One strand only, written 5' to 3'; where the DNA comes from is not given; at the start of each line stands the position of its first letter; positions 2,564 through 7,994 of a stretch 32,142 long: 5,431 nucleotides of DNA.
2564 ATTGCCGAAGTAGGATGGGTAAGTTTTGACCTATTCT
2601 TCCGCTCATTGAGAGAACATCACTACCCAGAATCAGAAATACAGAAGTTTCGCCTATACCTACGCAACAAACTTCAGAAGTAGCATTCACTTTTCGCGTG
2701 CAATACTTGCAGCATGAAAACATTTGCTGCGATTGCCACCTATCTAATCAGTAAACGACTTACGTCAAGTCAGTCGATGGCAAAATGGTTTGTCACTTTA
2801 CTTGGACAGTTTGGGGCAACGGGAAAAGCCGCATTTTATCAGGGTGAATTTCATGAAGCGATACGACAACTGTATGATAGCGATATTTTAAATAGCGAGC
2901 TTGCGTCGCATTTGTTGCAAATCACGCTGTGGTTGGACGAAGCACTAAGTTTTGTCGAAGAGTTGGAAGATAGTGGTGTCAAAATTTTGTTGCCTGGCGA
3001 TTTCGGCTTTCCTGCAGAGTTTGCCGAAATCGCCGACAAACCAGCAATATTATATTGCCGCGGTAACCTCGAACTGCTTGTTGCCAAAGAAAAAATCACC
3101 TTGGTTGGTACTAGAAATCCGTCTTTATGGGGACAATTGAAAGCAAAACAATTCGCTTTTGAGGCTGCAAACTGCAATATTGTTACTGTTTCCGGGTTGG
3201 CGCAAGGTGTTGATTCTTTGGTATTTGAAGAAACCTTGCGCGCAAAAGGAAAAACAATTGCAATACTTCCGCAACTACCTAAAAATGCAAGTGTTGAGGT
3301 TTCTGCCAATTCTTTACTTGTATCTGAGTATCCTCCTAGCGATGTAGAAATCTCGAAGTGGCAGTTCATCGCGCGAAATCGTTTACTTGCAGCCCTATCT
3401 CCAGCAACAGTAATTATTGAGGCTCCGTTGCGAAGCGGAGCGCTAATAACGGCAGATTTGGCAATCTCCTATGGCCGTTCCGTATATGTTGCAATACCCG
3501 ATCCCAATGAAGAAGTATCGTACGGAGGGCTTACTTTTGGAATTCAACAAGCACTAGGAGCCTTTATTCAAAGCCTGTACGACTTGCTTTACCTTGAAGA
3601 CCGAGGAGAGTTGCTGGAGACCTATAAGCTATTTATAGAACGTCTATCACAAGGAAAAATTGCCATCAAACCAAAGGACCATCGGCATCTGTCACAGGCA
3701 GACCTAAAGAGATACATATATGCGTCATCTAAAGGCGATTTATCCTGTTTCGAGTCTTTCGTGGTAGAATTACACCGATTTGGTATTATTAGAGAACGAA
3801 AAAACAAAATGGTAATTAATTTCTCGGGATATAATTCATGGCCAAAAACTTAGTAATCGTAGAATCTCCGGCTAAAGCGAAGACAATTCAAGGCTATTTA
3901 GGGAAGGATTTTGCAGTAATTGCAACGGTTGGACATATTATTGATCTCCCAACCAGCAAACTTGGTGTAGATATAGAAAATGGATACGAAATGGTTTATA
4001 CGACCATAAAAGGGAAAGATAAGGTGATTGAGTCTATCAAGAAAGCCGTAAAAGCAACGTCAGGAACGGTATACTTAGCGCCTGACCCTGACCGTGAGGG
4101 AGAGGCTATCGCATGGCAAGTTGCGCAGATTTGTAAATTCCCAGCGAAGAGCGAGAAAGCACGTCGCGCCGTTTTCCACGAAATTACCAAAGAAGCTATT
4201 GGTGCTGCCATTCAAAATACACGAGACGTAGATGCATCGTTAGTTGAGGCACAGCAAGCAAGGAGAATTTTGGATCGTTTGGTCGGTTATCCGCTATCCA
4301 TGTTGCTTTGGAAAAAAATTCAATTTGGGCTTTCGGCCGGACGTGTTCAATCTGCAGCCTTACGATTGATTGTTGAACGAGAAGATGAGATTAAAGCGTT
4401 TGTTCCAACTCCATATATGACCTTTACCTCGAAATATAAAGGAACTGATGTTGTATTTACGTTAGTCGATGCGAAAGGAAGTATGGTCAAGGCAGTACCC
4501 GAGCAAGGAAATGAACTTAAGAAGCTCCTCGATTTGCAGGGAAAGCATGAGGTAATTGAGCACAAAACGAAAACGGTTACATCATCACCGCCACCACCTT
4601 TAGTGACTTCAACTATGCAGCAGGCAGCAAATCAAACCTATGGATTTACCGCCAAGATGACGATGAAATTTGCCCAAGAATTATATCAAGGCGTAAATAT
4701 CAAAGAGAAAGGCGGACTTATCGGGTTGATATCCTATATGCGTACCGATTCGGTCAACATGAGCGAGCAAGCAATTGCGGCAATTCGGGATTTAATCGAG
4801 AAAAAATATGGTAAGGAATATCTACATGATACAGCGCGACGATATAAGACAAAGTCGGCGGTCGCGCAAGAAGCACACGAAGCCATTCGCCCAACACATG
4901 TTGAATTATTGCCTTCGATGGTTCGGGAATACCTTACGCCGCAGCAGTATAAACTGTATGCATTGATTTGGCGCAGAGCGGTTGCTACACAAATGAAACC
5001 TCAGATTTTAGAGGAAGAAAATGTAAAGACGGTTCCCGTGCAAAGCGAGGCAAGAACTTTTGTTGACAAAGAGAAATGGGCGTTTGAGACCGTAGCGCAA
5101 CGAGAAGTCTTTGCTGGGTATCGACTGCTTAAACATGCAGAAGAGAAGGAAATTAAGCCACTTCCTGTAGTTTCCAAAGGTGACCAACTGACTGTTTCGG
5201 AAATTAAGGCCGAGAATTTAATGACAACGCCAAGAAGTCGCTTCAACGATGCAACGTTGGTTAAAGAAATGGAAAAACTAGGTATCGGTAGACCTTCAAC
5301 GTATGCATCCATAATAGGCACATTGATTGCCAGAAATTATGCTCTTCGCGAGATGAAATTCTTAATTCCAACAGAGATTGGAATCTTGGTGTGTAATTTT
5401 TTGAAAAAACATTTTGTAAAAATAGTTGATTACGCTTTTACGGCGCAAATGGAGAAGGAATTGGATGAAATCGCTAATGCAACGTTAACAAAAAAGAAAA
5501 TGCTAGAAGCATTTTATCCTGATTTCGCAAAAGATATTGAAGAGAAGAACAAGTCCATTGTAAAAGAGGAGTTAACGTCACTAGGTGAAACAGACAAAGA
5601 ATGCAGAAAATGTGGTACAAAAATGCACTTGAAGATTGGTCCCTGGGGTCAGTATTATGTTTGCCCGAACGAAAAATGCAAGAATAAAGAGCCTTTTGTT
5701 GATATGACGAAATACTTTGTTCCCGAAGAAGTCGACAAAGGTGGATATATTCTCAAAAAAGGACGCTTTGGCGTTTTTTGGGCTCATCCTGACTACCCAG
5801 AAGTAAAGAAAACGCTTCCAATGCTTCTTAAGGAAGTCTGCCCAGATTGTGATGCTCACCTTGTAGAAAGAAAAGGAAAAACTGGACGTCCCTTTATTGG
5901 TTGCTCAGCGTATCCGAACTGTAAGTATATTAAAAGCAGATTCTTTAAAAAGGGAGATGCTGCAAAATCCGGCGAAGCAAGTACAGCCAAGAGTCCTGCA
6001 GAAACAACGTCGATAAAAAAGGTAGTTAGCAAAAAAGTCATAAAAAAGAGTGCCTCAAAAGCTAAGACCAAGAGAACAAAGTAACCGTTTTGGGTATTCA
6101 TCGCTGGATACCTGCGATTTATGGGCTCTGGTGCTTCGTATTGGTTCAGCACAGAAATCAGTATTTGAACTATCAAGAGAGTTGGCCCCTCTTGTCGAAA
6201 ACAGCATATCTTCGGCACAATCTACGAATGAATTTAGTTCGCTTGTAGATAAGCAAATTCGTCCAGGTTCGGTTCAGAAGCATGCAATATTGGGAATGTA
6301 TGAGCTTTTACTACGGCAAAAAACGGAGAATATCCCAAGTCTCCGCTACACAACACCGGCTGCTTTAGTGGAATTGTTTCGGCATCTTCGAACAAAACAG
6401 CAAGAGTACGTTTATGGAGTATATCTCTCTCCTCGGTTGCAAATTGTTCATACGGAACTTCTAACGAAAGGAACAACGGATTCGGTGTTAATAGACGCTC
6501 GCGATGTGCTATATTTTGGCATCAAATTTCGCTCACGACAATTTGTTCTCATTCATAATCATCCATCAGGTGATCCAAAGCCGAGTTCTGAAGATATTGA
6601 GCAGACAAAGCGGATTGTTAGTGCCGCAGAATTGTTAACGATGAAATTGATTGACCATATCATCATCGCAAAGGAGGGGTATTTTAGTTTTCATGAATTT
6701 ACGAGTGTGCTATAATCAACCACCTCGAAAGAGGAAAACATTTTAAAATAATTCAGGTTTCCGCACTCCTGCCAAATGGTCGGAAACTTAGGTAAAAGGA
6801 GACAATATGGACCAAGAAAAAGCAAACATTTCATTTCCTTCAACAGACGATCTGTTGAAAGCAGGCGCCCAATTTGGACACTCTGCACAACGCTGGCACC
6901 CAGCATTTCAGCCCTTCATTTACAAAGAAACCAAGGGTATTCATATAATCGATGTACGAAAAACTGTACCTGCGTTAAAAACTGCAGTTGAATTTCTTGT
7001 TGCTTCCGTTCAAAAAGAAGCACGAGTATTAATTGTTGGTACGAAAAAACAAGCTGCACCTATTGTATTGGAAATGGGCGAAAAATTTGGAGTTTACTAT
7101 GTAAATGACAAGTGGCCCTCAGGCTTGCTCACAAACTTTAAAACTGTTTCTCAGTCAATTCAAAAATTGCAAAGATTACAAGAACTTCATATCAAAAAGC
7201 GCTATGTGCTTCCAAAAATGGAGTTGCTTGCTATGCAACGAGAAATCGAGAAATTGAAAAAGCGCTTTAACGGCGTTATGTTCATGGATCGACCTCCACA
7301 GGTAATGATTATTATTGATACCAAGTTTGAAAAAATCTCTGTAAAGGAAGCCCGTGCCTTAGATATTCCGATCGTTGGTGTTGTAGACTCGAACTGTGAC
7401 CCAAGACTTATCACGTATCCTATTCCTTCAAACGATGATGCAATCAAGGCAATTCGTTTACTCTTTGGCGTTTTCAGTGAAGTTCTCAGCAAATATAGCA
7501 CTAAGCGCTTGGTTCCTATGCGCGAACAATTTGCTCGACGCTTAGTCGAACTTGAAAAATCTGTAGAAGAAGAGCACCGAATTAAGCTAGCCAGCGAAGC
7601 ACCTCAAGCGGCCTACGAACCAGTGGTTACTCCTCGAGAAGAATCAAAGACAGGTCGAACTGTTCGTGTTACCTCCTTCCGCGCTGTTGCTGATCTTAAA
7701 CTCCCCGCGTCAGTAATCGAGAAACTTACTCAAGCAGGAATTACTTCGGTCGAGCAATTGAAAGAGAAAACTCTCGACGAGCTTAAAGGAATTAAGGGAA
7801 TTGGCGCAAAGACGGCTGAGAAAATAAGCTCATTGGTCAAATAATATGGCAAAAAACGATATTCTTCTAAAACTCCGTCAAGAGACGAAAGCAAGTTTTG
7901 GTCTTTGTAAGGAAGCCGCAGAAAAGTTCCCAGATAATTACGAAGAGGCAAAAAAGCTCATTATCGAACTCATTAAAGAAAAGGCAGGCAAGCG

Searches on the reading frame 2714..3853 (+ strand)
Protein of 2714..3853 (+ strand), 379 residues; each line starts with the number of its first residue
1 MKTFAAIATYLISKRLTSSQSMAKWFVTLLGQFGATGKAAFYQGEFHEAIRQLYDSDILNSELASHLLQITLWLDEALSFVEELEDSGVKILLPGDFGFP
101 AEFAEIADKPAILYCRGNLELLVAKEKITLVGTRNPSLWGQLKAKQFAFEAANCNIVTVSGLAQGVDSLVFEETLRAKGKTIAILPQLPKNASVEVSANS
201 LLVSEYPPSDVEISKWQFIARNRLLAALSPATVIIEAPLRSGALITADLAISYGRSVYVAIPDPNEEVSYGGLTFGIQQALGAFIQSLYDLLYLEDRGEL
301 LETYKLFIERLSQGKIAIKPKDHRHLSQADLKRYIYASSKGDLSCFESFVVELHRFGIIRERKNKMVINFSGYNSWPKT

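Call 8: search_protein_families(library=pfam, proteins=[window:2714-3853:+], max_evalue=0.01)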
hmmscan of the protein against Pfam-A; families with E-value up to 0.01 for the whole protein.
window:2714-3853:+ (379 aa): 1 family
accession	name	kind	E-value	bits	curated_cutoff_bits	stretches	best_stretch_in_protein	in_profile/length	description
PF02481.21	DNA_processg_A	-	1.7e-48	165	29.6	1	84-272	2-199/212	DNA recombination-mediator protein A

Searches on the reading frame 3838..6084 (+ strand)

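Call 8: search_protein_families(library=pfam, proteins=[window:3838-6084:+], max_evalue=0.01)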
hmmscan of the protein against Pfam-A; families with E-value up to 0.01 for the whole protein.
window:3838-6084:+ (748 aa): 3 families
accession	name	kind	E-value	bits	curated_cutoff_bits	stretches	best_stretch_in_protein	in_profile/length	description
PF01131.25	Topoisom_bac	-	5.3e-108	362.1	35.1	1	131-556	2-410/411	DNA topoisomerase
PF01751.28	Toprim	-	2e-21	76.4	23.1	1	5-116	2-96/96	Toprim domain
PF01396.24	Zn_ribbon_Top1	-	7.8e-18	64.4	32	2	666-700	2-35/39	Topoisomerase DNA binding C4 zinc finger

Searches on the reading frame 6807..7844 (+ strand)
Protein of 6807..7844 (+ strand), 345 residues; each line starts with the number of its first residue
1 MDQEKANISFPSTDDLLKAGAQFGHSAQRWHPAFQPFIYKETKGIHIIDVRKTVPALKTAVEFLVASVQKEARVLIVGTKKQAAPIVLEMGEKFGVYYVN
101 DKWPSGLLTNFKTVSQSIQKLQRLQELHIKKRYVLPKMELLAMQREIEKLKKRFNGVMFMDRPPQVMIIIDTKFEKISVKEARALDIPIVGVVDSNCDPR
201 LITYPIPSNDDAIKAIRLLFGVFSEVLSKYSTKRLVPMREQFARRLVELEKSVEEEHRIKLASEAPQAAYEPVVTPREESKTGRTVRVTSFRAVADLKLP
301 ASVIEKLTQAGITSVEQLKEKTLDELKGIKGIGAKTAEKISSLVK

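Call 8: search_protein_families(library=pfam, proteins=[window:6807-7844:+], max_evalue=0.01)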
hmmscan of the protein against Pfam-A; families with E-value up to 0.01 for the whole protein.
window:6807-7844:+ (345 aa): 6 families
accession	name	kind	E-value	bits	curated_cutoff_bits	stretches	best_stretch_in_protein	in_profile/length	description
PF00318.25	Ribosomal_S2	-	1.1e-73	247.6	26.1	1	16-225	1-211/216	Ribosomal protein S2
PF14520.12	HHH_5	-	3.2e-07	31.2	27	1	305-340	16-51/57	Helix-hairpin-helix domain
PF03118.21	RNA_pol_A_CTD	-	1.3e-06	28.5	23.8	1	292-342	13-63/67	Bacterial RNA polymerase, alpha chain C terminal domain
PF00633.29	HHH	-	4.8e-06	26.6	24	1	314-340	1-27/30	Helix-hairpin-helix motif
PF12826.13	HHH_2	-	0.00086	19.9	27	1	313-342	24-53/64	Helix-hairpin-helix motif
PF01367.25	5_3_exonuc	-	0.0019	19.1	40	0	321-340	15-34/97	5'-3' exonuclease, C-terminal SAM fold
